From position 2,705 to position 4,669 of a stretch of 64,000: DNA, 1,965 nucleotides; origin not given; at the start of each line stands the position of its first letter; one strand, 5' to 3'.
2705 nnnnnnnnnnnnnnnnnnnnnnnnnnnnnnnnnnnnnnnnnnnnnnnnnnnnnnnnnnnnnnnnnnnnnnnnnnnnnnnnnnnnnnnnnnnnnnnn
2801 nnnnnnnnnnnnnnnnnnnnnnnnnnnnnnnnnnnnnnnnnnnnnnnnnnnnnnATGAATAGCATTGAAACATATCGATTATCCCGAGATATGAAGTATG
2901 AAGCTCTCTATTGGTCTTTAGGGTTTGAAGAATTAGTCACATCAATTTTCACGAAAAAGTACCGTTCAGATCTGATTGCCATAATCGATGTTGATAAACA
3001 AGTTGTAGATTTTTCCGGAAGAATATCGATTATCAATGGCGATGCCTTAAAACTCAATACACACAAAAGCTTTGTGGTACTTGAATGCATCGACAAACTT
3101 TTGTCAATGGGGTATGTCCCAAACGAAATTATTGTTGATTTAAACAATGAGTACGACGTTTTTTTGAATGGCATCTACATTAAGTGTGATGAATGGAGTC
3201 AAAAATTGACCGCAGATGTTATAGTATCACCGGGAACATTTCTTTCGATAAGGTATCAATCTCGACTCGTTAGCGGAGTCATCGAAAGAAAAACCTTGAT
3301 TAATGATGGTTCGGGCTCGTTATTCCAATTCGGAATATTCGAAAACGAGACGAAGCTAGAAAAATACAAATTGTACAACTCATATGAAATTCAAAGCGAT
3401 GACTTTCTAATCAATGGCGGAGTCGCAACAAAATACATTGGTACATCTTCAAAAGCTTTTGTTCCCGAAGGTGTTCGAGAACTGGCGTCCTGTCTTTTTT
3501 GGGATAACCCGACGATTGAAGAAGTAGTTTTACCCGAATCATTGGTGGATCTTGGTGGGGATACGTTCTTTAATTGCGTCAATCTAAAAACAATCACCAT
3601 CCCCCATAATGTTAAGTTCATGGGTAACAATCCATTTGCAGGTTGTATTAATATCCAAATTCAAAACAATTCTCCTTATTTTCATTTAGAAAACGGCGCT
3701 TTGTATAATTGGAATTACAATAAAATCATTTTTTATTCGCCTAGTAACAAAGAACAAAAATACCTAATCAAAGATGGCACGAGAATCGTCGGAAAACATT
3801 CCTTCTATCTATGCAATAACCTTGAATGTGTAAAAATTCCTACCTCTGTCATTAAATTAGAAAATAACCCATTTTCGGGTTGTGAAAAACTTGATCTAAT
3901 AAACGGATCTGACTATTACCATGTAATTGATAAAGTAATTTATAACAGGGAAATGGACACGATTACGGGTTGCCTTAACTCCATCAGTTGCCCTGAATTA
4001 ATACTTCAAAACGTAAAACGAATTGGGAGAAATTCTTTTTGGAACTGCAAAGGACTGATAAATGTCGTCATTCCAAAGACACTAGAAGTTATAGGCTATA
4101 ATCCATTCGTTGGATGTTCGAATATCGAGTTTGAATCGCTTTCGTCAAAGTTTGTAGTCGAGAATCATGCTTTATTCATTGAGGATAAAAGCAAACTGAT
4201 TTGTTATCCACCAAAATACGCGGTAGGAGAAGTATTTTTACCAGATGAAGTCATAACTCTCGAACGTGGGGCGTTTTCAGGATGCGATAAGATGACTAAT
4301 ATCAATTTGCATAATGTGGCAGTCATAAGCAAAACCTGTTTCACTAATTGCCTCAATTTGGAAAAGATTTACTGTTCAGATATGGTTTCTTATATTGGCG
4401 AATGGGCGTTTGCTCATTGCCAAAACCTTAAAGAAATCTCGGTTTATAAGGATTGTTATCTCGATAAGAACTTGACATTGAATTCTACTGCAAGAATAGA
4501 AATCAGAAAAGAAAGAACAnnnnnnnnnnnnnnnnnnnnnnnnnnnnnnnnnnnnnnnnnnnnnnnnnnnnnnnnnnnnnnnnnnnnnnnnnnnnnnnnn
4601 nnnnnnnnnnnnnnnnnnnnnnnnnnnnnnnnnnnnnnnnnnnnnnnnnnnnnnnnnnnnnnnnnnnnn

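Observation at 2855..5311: Cytosolic BspA-type leucine-rich repeats fused to a beta-class (DPPY) DNA methyltransferase: an apparently new architecture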

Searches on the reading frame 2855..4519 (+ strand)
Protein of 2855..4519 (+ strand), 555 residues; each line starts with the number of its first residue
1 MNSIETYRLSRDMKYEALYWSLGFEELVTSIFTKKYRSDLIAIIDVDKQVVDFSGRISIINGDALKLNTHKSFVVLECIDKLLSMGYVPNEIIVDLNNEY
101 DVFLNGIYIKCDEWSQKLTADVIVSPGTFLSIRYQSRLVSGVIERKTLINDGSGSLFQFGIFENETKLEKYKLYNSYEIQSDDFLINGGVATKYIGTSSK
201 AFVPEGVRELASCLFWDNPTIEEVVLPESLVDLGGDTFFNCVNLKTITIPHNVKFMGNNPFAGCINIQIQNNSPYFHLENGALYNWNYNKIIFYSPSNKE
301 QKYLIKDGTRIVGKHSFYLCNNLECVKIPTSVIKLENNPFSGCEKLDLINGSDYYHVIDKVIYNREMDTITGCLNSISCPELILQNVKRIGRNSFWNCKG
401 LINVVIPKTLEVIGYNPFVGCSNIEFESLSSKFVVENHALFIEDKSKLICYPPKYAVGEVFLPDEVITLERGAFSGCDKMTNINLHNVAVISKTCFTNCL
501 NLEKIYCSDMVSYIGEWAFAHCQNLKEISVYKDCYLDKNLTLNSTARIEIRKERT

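Call 64: search_protein_families(library=padloc, proteins=[window:2855-4519:+], max_evalue=0.01)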
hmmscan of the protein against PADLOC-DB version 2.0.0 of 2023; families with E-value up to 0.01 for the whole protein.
window:2855-4519:+ (555 aa): 1 family
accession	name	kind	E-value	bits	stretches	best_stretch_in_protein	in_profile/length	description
PDLC03624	REase_MTase_IIG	-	3e-07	26.7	1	17-92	9-84/1271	Type IIG restriction enzyme-methyltransferase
